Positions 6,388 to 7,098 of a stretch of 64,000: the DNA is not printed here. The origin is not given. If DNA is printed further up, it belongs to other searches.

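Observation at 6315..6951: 22-bp-spaced iteron-like palindromic repeats upstream of a small winged-helix protein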

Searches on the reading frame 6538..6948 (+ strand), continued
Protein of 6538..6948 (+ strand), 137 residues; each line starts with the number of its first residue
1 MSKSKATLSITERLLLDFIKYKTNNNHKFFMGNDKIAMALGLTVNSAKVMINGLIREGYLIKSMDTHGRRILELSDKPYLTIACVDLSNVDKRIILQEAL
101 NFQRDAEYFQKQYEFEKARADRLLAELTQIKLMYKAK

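Call 67: search_protein_families(library=ncbifam, proteins=[window:6538-6948:+, P0143, P0122, P0149, P0173, L029:4225-4782:+], max_evalue=1)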
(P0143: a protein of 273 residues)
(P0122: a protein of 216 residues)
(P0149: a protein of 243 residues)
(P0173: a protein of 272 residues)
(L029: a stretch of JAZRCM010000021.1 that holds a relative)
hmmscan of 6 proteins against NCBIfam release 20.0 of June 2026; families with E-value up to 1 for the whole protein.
window:6538-6948:+ (137 aa): 2 families
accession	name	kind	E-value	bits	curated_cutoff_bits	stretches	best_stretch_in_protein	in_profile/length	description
TIGR01889.1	Staph_reg_Sar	paralog_domain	0.0031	17.8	62.6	1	3-70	18-83/109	staphylococcal accessory regulator family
NF050133.1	TransRegFabT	equivalog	0.01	16.1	200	1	33-75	46-88/138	fatty acid biosynthesis transcriptional regulator FabT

P0143 (273 aa): 1 family
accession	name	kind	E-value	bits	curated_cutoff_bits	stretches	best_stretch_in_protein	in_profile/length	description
NF001058.0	PRK00117.4-1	equivalog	0.0034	17.5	194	1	81-156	137-206/214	recombination regulator RecX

P0122 (216 aa): 8 families
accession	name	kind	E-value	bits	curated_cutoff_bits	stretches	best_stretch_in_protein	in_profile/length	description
TIGR02168.1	SMC_prok_B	equivalog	0.004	14.9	567.35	1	79-198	215-334/1181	chromosome segregation protein SMC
TIGR02169.1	SMC_prok_A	equivalog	0.0046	14.7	729.4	1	91-192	691-792/1165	chromosome segregation protein SMC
TIGR04211.1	SH3_and_anchor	equivalog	0.021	14.4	65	1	94-180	71-160/198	TIGR04211 family SH3 domain-containing protein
TIGR03495.1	phage_LysB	equivalog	0.061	13.6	92.75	1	116-185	18-87/135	Rz-like lysis system protein LysB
NF011482.0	PRK14892.1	equivalog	0.12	12.3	109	1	99-132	57-90/101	putative transcription elongation factor Elf1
TIGR03319.1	RNase_Y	equivalog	0.15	10.5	454.35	1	90-187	45-143/514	ribonuclease Y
NF052320.1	Cbp1_fam_LP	subfamily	0.21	11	90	1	119-208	77-165/286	Cbp1 family collagen-binding glycoprotein adhesin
NF009644.1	PRK13169.1-5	equivalog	0.23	12.1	130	1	125-180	9-64/116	DNA replication initiation control protein YabA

P0149 (243 aa): 1 family
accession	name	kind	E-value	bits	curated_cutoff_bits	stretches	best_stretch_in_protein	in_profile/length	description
TIGR03308.1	phn_thr-fam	hypoth_equivalog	0.016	15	201.65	1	8-89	15-98/204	phosphonate metabolim protein, transferase hexapeptide repeat family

P0173 (272 aa): 4 families
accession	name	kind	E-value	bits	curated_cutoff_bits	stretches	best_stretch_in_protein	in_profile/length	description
NF005642.0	PRK07405.1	subfamily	0.0042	16.3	524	1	125-223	168-260/318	RNA polymerase sigma factor SigD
NF045593.1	bilirub_TF_BilQ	equivalog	0.029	14.1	125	1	49-110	61-127/135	bilirubin utilization transcriptional regulator BilQ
NF041264.1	MobA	equivalog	0.035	14.6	80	1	44-91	43-87/91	plasmid mobilization protein MobA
NF053609.1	Sul12a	equivalog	0.72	10.1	150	0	39-79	26-64/103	Sul12a family chromatin-organizing protein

L029:4225-4782:+ (186 aa): 23 families
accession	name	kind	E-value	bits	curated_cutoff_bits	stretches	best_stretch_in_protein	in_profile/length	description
TIGR02168.1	SMC_prok_B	equivalog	0.00063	17.6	567.35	1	53-170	187-306/1181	chromosome segregation protein SMC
NF003422.0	PRK04863.1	equivalog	0.00097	16.8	699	1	82-176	1039-1133/1486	chromosome partition protein MukB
TIGR04523.1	Mplasa_alph_rch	subfamily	0.0014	16.6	270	1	92-170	471-549/745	helix-rich protein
TIGR00270.2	TIGR00270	equivalog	0.002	18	110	1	96-153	54-111/159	multiprotein bridging factor aMBF1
NF045487.1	ASRP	equivalog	0.0059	15.3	300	1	94-168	195-272/593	archaea-specific SMC-related protein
NF010762.0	PRK14165.1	equivalog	0.0083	15.4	279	1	22-102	15-92/224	winged helix-turn-helix domain-containing protein/riboflavin kinase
NF010534.0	PRK13923.1-2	equivalog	0.01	15.8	345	1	106-152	118-163/212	putative spore coat protein regulator protein YlbO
NF050133.1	TransRegFabT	equivalog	0.011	16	200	1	34-114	47-129/138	fatty acid biosynthesis transcriptional regulator FabT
NF052682.1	morpho_FcmC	equivalog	0.019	15.3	90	1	132-185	61-115/159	filament morphology membrane protein FcmC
NF001962.0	PRK00736.1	equivalog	0.019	14.7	72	1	143-167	4-28/69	hypothetical protein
NF009344.0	PRK12705.1-1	equivalog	0.019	13.5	831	1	89-154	131-196/572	hypothetical protein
NF047362.1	CT392_fam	equivalog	0.032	13.1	160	1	79-177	108-200/383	CT392 family protein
TIGR03752.1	conj_TIGR03752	hypoth_equivalog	0.038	13.3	241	1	92-159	76-144/471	TIGR03752 family integrating conjugative element protein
TIGR03319.1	RNase_Y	equivalog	0.046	12.2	454.35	1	91-167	68-144/514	ribonuclease Y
NF053712.1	repair_DEAH_YoaA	equivalog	0.05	12.3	680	1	73-184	240-351/630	DNA repair helicase YoaA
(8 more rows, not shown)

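Call 68: search_protein_families(library=padloc, proteins=[window:6538-6948:+], max_evalue=0.01)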
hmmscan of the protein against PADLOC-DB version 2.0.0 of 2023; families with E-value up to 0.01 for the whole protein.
window:6538-6948:+ (137 aa): 0 families

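Call 71: find_encoding_contigs(protein=window:6538-6948:+, flank=10000, max_places=10)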
Protein window:6538-6948:+ (137 aa): 4 contigs read that carry it; 4 places shown.
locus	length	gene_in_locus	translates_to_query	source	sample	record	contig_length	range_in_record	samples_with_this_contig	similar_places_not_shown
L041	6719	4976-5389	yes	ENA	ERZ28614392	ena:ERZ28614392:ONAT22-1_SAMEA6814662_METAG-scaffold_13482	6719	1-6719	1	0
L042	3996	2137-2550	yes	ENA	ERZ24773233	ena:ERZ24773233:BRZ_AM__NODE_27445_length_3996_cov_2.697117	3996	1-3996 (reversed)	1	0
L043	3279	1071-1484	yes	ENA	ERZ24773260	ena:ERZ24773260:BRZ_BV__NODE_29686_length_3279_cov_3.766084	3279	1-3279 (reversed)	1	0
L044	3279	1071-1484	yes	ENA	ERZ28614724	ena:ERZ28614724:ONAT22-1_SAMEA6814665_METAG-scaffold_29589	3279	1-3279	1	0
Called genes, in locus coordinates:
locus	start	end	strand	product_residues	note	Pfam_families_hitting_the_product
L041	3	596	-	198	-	?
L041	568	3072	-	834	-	PF00004:AAA (weak), PF07728:AAA_5 (weak)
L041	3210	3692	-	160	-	-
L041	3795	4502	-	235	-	PF13637:Ank_4 (faint), PF12796:Ank_2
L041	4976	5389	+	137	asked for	-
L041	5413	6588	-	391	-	PF01420:Methylase_S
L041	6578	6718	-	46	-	?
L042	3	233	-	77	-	?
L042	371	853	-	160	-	-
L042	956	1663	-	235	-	PF13637:Ank_4 (faint), PF12796:Ank_2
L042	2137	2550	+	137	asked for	-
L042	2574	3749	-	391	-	PF01420:Methylase_S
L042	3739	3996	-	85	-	?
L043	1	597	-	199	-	?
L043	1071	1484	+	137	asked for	-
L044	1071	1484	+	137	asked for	-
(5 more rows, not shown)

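Call 73: search_protein_families(library=phrogs, alignment_id=A6, max_evalue=0.01)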
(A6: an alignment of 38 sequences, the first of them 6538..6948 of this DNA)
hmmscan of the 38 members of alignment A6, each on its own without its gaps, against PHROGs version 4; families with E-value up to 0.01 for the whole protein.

A. member 1, window:6538-6948:+ (137 aa): 1 family
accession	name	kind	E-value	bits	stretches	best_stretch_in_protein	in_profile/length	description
phrog_270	-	DNA, RNA and nucleotide metabolism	0.00045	20.7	1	5-70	42-107/383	replication initiation protein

B. families by the number of members that match (of 38 scanned): 42 families (the first 25 are shown)
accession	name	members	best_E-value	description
phrog_345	-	21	1.3e-05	replication initiation O-like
phrog_270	-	18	4.2e-08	replication initiation protein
phrog_428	-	12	1e-06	replication initiation protein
phrog_186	-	12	1.2e-05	DnaD-like helicase loader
phrog_678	-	12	0.00015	replication initiation O-like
phrog_8102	-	10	9.2e-06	replication initiation protein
phrog_391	-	8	0.0002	replication initiation O-like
phrog_3502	-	5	3.4e-05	-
phrog_6336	-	4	0.0002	-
phrog_19658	-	4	0.00029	replication initiation protein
phrog_2658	-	3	0.00029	hol-like chemotaxis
phrog_2880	-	3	0.00034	replication initiation protein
phrog_31758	-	3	0.0019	-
phrog_5978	-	2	0.00029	-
phrog_1687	-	2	0.0054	MarR family transcrition regulator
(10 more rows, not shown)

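Call 80: search_protein_families(library=pfam, alignment_id=A6, max_evalue=0.01)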
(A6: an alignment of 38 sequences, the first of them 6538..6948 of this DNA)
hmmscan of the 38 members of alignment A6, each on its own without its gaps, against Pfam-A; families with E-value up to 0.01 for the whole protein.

A. member 1, window:6538-6948:+ (137 aa): 1 family
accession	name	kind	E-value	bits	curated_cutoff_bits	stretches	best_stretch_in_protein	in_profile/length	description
PF13730.12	HTH_36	-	9.9e-05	22.5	25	1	13-60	8-55/55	Helix-turn-helix domain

B. families by the number of members that match (of 38 scanned): 60 families (the first 25 are shown)
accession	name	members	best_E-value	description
PF13730.12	HTH_36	31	3.3e-08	Helix-turn-helix domain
PF01325.25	Fe_dep_repress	10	1.8e-06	Iron dependent repressor, N-terminal DNA binding domain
PF13412.12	HTH_24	8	0.00038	Winged helix-turn-helix DNA-binding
PF01047.28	MarR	7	5.8e-05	MarR family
PF21984.2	DnaD_N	5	0.00013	DnaD N-terminal domain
PF13463.12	HTH_27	3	0.00035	Winged helix DNA-binding domain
PF12802.13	MarR_2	3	0.00041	MarR family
PF25764.1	KIF21A_4th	3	0.0012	KIF21A-like domain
PF17675.6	APG6_N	2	0.00059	Apg6 coiled-coil region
PF13851.11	GAS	2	0.00091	Growth-arrest specific micro-tubule binding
PF13545.12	HTH_Crp_2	2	0.002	Crp-like helix-turn-helix domain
PF00170.26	bZIP_1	2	0.0023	bZIP transcription factor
PF09339.16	HTH_IclR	2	0.0024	IclR helix-turn-helix domain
PF04012.17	PspA_IM30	2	0.0037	PspA/IM30 family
PF22381.2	Staph_reg_Sar_Rot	2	0.0061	Transcriptional regulator SarA/Rot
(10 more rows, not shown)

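Call 83: find_encoding_contigs(protein=P0149, flank=10000, max_places=4)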
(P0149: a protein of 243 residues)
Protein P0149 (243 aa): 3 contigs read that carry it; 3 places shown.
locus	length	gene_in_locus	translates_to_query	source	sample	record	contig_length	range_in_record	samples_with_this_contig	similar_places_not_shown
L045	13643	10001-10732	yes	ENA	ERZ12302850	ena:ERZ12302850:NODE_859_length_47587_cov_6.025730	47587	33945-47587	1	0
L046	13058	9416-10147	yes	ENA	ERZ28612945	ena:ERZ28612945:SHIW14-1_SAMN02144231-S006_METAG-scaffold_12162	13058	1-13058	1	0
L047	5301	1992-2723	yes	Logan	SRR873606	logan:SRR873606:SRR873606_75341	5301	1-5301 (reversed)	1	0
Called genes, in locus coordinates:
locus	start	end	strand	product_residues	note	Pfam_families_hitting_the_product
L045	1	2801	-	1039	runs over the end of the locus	PF04313:HSDR_N, PF00270:DEAD, PF04851:ResIII, PF18766:SWI2_SNF2, PF22679:T1R_D3-like, PF12008:EcoR124_C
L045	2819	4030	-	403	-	-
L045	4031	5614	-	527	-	PF12161:HsdM_N, PF02384:N6_Mtase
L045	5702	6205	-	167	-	PF06908:YpsA (weak)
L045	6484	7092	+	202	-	PF00239:Resolvase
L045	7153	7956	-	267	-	-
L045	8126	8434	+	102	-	-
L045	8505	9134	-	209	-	PF13637:Ank_4 (faint), PF12796:Ank_2 (weak)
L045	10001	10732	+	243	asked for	-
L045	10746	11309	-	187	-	PF00239:Resolvase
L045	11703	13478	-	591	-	PF20172:DUF6538, PF00589:Phage_integrase (weak)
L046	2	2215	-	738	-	?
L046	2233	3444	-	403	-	-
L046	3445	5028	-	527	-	PF12161:HsdM_N, PF02384:N6_Mtase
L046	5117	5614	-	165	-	PF06908:YpsA (weak)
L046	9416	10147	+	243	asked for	-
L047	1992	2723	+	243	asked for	-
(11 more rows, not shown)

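Call 84: find_encoding_contigs(protein=P0169, flank=10000, max_places=4)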
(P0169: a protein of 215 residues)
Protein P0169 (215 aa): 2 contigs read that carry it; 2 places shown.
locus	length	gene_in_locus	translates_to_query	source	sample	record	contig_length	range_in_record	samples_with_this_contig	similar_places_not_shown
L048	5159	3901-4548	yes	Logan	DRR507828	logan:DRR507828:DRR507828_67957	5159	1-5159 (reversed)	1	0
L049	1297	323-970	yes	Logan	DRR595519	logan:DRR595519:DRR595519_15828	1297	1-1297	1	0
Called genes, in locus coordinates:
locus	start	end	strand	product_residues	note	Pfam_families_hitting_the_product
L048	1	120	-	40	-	?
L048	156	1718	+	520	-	PF14373:Imm_superinfect, PF12796:Ank_2, PF13857:Ank_5, PF00023:Ank (weak), PF12796:Ank_2, PF12796:Ank_2, PF12796:Ank_2, PF13857:Ank_5, +5 more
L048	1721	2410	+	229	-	-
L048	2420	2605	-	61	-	-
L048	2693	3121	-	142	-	PF00023:Ank (faint), PF12796:Ank_2, PF13637:Ank_4 (faint), PF13857:Ank_5 (faint)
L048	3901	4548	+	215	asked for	PF13730:HTH_36 (weak), PF25254:DUF7856 (faint)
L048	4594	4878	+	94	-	-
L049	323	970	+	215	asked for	PF13730:HTH_36 (weak), PF25254:DUF7856 (faint)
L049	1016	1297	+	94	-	?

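Call 89: find_related_loci(query=A3, collection=metagenome_contigs, flank=8000)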
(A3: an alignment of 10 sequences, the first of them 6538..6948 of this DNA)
Query A3 (137 aa) in metagenome_contigs; peptide patterns used: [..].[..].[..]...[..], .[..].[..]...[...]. (x = any residue, [..] = any of these).
241 stretches matched a pattern; 77 encode a relative of the query (tblastn E <= 1e-3); 77 distinct loci.
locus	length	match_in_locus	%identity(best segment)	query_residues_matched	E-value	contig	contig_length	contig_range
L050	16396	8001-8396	98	1-132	3e-85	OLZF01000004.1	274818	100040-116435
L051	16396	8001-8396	96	1-132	2e-84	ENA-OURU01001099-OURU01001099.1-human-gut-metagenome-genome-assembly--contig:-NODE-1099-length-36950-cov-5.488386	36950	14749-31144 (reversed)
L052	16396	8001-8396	96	1-132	4e-84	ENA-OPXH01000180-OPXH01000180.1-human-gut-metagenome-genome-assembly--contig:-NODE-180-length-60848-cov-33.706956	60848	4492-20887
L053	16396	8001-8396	95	1-132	5e-84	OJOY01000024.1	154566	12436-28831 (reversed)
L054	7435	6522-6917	96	1-132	1e-83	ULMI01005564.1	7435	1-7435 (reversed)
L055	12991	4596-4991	95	1-132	2e-83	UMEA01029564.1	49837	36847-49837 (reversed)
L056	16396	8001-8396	95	1-132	2e-83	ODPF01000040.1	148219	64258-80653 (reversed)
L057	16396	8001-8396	95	1-132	3e-83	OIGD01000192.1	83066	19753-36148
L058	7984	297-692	95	1-132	2e-83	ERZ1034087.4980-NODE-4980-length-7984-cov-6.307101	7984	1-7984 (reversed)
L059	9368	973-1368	95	1-132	3e-83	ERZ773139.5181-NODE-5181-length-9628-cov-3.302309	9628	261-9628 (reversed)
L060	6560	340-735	94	1-132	1e-81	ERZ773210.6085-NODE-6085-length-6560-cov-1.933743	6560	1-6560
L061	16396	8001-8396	92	1-132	2e-81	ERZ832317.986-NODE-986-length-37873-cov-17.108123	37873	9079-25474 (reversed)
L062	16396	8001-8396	94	1-132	4e-83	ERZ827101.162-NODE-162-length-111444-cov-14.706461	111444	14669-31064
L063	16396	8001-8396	80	1-132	1e-70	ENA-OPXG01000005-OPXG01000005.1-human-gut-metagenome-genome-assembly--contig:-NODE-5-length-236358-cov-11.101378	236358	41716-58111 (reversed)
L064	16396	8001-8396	81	1-132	4e-70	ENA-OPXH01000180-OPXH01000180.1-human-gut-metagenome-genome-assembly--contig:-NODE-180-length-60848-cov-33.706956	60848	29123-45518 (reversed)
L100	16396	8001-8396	78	1-132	2e-67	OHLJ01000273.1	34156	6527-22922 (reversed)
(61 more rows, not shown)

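Call 91: search_protein_families(library=phrogs, proteins=[L006:5488-5811:-, L006:6460-6810:+, L006:4298-4756:-, L006:692-1126:-, L006:66-614:-, L006:4734-5315:-, L006:5320-5475:-, L006:2840-4156:-], max_evalue=0.001)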
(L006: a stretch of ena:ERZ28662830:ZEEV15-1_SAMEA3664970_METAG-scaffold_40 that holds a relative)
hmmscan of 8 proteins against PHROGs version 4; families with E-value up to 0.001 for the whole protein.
L006:5488-5811:- (108 aa): 0 families

L006:6460-6810:+ (117 aa): 0 families

L006:4298-4756:- (153 aa): 0 families

L006:692-1126:- (145 aa): 0 families

L006:66-614:- (183 aa): 0 families

L006:4734-5315:- (194 aa): 5 families
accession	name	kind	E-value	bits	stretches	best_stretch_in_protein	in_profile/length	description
phrog_216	-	integration and excision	7.5e-28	98.5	1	6-192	55-236/301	integrase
phrog_1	-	integration and excision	9.5e-19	69.1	1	6-190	270-445/611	integrase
phrog_7685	-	integration and excision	8.3e-07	29.8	1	73-189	123-232/240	integrase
phrog_7269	-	integration and excision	1e-05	26.4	1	123-192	12-81/89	integrase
phrog_23271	-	unknown function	3.5e-05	24.7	1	141-184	11-54/67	-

L006:5320-5475:- (52 aa): 0 families

L006:2840-4156:- (439 aa): 0 families
